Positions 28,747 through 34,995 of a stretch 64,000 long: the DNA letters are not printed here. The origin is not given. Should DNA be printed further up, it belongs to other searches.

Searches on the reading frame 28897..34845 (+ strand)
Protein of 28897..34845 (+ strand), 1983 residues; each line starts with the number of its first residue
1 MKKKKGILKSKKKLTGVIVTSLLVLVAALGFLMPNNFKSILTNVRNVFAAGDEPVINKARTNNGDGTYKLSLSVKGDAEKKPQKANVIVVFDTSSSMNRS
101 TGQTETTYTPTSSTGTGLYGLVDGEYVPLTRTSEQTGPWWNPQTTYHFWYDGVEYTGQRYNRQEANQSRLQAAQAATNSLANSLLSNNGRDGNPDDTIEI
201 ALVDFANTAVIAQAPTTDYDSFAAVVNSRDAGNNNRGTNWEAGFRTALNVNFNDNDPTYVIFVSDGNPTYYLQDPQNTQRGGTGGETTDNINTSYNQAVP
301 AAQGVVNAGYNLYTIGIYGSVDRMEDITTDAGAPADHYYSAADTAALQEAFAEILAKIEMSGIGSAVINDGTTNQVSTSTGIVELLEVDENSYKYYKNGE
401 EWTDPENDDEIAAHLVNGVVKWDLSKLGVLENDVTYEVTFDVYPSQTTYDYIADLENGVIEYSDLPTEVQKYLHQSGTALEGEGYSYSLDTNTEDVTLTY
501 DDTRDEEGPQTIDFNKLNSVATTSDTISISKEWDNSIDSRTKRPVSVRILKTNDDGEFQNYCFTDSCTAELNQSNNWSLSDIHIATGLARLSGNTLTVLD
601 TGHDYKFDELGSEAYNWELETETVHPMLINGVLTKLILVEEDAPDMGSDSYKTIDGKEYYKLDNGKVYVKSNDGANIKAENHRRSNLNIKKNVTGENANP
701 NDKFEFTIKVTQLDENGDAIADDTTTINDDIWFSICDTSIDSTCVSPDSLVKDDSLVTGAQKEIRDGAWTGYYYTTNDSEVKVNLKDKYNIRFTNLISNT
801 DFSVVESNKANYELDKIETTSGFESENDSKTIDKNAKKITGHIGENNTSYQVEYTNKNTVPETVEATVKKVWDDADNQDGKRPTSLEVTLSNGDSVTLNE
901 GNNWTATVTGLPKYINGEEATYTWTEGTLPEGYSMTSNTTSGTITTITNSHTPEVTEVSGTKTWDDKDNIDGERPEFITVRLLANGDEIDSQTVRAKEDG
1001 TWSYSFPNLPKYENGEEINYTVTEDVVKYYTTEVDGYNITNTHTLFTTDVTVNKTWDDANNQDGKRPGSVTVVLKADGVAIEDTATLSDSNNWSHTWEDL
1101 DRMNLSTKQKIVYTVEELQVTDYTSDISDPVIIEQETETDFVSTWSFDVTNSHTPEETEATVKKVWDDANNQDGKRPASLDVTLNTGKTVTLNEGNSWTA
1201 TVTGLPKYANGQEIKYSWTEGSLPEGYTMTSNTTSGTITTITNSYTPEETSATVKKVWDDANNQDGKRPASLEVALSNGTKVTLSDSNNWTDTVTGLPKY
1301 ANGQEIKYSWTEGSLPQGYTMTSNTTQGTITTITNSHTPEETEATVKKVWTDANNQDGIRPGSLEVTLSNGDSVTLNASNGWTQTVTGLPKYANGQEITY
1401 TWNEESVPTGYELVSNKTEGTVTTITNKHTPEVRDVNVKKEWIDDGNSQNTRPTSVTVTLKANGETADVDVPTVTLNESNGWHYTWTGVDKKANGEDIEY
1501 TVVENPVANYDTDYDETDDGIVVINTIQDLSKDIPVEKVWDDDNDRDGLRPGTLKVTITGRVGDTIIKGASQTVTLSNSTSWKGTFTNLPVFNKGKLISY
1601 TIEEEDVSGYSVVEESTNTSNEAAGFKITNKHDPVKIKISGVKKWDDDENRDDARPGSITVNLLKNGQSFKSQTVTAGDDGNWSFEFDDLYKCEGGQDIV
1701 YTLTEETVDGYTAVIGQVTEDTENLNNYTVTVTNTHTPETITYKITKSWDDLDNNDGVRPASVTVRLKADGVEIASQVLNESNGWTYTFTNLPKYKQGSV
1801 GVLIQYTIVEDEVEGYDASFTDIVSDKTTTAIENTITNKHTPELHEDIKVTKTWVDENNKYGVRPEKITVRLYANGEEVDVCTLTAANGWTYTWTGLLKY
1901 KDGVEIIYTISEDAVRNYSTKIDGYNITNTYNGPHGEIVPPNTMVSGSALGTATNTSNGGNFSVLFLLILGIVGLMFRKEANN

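Call 26: search_protein_families(library=ncbifam, proteins=[window:28897-34845:+], max_evalue=0.001)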
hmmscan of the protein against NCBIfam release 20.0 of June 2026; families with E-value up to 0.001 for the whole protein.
window:28897-34845:+ (1983 aa): 1 family
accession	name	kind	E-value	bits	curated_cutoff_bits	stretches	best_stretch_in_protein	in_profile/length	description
NF047827.1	T3SSXpsH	equivalog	0.00012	21.9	160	0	1163-1195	68-100/145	type II secretion system protein XpsH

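Call 33: search_protein_families(library=pfam, proteins=[window:28897-34845:+], max_evalue=0.0001)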
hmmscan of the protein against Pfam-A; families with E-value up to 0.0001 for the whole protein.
window:28897-34845:+ (1983 aa): 5 families
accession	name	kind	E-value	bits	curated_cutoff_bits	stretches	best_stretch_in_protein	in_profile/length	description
PF05738.19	Cna_B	-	2.5e-226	733.3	22.3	11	1848-1930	1-87/87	Cna protein B-type domain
PF13519.12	VWA_2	-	1.1e-08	36.1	27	1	164-266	15-106/107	von Willebrand factor type A domain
PF24547.1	DUF7601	-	1.4e-07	32.5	27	1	686-845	2-103/116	Domain of unknown function (DUF7601)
PF24558.1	DUF7604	-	7.9e-07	30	25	1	394-500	28-129/147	Domain of unknown function (DUF7604)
PF07654.21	C1-set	-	3.7e-06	27.6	21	0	1655-1686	26-59/86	Immunoglobulin C1-set domain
